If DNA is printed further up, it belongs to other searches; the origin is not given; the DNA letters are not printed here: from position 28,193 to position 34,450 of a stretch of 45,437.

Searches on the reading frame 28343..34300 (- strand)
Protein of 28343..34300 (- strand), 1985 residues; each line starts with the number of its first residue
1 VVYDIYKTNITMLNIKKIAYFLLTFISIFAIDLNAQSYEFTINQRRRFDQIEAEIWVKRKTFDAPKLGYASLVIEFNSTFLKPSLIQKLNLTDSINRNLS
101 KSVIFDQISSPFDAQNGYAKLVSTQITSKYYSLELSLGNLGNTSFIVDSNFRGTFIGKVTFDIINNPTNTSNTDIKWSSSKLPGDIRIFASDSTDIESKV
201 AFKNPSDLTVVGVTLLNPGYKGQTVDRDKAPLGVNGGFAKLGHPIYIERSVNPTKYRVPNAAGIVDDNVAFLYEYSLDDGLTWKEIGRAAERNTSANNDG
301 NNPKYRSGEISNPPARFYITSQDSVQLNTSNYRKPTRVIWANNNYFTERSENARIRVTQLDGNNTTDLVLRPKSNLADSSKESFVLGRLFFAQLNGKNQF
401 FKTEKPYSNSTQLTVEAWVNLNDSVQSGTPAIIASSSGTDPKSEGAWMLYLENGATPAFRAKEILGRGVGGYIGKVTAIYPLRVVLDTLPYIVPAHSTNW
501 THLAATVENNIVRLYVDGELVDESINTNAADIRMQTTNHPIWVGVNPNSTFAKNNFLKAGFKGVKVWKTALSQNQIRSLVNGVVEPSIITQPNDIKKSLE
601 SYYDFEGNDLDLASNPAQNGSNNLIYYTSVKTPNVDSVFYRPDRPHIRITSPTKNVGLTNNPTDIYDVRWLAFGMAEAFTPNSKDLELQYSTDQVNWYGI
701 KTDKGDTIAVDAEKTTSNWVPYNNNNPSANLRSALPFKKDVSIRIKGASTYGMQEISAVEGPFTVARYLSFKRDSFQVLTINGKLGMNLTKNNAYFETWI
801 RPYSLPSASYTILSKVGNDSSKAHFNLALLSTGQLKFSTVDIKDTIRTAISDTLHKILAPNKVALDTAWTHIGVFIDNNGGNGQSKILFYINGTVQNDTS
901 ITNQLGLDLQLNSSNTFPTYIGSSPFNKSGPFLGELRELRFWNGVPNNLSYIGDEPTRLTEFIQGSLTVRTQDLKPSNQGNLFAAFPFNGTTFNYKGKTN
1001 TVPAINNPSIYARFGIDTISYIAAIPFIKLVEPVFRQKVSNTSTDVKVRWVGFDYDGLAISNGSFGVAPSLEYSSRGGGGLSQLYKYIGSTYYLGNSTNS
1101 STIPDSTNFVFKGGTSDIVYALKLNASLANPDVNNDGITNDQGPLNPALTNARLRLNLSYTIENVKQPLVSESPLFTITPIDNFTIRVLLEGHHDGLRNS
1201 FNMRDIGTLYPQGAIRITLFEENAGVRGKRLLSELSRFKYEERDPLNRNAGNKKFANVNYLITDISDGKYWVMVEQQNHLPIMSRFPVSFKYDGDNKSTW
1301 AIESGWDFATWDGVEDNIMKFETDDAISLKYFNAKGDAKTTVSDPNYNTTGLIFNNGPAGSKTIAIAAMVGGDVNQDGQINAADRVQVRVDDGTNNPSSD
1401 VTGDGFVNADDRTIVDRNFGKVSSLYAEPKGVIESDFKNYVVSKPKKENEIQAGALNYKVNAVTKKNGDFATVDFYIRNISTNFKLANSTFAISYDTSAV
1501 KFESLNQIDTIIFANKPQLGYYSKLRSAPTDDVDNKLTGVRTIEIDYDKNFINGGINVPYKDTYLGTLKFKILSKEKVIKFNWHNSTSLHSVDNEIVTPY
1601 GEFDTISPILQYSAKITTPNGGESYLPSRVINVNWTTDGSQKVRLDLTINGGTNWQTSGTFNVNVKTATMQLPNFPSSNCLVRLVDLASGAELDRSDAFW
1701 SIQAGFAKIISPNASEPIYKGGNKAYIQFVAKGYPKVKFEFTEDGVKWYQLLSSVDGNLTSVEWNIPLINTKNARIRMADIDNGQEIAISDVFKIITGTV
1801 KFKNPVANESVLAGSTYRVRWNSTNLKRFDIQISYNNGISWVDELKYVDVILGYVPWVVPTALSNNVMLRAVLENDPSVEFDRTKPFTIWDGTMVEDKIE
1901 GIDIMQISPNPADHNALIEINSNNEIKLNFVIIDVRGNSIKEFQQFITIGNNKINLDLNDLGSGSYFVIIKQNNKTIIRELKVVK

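Call 6: search_protein_families(library=pfam, proteins=[window:28343-34300:-], max_evalue=0.01)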
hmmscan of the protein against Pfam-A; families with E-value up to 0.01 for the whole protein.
window:28343-34300:- (1985 aa): 5 families
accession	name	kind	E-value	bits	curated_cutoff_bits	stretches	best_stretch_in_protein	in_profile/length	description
PF13385.13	Laminin_G_3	-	3.6e-30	105.5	27.6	2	396-576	2-150/151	Concanavalin A-like lectin/glucanases superfamily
PF18962.6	Por_Secre_tail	-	4.6e-09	36.9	27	1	1907-1981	1-73/75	Secretion system C-terminal sorting domain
PF21471.3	Reelin_subrepeat-B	-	0.00021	21.5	27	0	272-361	61-110/127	Reelin subrepeat B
PF00404.24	Dockerin_1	-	0.004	17.7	22.9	1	1372-1418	2-55/57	Dockerin type I domain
PF00354.24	Pentaxin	-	0.0069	16.5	25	0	494-589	79-177/194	Pentaxin family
